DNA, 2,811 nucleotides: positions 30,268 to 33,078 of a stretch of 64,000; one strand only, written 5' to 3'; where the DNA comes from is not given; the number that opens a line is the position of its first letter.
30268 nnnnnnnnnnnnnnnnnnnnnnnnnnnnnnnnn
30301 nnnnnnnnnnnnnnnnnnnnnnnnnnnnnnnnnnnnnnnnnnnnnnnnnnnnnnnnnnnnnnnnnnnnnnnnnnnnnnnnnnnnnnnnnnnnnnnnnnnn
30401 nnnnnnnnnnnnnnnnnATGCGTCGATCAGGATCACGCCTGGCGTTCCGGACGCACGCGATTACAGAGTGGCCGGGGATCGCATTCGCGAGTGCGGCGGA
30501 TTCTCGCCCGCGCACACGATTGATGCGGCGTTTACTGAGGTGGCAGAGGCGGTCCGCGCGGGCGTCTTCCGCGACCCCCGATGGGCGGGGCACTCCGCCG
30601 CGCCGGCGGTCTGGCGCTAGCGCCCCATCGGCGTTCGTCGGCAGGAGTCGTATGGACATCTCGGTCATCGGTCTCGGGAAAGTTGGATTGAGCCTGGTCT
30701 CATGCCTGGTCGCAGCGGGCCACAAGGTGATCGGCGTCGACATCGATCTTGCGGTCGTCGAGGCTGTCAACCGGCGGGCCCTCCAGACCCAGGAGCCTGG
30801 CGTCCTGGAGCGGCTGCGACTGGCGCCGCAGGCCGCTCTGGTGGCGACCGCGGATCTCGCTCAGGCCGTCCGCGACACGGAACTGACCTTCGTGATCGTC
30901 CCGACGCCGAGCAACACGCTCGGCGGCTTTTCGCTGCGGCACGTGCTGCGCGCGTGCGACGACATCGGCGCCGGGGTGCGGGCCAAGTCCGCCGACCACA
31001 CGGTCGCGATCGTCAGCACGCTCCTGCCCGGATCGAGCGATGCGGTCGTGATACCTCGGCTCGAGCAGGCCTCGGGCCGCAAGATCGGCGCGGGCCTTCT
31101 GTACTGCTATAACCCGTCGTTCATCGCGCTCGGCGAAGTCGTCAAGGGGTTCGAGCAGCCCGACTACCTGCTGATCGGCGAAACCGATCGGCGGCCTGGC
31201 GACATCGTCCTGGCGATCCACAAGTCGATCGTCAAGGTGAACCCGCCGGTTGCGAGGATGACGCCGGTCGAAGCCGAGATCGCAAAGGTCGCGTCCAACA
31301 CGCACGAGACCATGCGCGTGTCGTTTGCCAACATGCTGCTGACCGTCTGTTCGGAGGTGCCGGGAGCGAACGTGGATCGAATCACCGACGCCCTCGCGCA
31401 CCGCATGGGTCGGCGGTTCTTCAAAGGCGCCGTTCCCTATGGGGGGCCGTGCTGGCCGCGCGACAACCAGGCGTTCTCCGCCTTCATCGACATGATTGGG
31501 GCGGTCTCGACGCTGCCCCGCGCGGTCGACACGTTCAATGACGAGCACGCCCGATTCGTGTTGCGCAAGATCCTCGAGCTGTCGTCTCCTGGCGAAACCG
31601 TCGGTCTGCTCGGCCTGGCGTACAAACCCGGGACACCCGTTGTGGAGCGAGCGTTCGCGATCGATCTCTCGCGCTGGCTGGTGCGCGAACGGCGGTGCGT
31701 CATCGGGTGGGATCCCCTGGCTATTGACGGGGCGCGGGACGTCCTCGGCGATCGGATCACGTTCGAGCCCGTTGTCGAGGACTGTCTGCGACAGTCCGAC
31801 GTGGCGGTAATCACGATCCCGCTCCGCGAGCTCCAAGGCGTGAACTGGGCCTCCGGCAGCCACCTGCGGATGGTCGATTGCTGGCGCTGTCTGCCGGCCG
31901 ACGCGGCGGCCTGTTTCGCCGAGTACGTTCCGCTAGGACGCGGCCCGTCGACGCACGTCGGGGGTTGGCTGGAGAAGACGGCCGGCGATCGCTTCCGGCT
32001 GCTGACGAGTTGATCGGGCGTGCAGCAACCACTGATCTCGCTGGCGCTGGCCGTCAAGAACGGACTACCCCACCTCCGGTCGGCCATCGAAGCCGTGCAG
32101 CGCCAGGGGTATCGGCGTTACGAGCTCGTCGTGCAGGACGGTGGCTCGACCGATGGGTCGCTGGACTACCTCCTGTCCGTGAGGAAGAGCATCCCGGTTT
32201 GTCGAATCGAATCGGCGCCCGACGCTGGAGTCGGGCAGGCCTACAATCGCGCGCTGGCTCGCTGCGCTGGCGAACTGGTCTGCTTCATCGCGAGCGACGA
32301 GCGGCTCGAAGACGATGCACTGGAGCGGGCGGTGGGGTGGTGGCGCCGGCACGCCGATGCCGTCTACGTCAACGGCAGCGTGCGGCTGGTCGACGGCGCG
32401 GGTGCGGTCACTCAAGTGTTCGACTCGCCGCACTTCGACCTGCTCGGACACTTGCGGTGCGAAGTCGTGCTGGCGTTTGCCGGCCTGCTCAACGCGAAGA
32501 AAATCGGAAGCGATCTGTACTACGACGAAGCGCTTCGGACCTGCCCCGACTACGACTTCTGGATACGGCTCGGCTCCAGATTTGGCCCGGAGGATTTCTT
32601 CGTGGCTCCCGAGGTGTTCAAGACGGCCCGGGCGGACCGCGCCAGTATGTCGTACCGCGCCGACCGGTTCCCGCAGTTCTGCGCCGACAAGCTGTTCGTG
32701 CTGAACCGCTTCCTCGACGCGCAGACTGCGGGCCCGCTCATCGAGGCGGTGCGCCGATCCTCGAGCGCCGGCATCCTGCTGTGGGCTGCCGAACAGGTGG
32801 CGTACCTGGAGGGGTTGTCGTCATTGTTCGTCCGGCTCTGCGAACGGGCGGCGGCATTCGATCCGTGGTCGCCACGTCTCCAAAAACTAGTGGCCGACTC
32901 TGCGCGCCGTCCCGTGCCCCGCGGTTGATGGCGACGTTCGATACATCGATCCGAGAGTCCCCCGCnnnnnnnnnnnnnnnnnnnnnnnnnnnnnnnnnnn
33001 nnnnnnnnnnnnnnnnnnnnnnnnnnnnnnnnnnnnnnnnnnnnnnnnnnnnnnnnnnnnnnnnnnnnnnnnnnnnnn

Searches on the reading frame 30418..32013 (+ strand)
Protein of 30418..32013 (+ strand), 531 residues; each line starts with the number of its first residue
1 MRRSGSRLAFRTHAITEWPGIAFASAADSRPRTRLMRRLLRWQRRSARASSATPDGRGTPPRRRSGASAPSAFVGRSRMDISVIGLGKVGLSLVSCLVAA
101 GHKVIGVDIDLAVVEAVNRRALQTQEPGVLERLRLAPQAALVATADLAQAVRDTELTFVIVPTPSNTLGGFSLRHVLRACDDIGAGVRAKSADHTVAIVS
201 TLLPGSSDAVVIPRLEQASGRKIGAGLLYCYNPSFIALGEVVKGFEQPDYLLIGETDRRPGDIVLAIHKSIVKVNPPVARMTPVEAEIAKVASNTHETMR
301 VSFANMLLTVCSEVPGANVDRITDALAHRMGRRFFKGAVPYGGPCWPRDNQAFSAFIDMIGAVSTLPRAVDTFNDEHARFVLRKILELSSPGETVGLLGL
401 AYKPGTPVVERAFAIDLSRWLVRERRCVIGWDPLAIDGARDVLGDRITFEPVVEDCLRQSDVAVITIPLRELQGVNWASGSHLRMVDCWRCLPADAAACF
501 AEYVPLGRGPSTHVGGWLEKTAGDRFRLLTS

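Call 71: search_protein_families(library=pfam, proteins=[window:30418-32013:+], max_evalue=0.00001)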
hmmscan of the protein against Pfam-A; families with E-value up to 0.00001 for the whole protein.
window:30418-32013:+ (531 aa): 3 families
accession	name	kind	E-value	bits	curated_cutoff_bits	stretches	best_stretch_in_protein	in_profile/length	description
PF03721.20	UDPG_MGDP_dh_N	-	4.5e-30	105.1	27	1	79-261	1-181/187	UDP-glucose/GDP-mannose dehydrogenase family, NAD binding domain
PF00984.24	UDPG_MGDP_dh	-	3.3e-15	56.4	25.4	1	285-375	2-93/94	UDP-glucose/GDP-mannose dehydrogenase family, central domain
PF03720.21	UDPG_MGDP_dh_C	-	4.6e-08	33.8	30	1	397-480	2-85/103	UDP-glucose/GDP-mannose dehydrogenase family, UDP binding domain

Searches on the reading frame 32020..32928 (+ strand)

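Call 71: search_protein_families(library=pfam, proteins=[window:32020-32928:+], max_evalue=0.00001)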
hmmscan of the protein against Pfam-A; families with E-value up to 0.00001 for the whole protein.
window:32020-32928:+ (302 aa): 1 family
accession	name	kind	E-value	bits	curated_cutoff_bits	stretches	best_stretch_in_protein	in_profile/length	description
PF00535.33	Glycos_transf_2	-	2.4e-16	60.5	23.3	1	9-118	3-114/168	Glycosyl transferase family 2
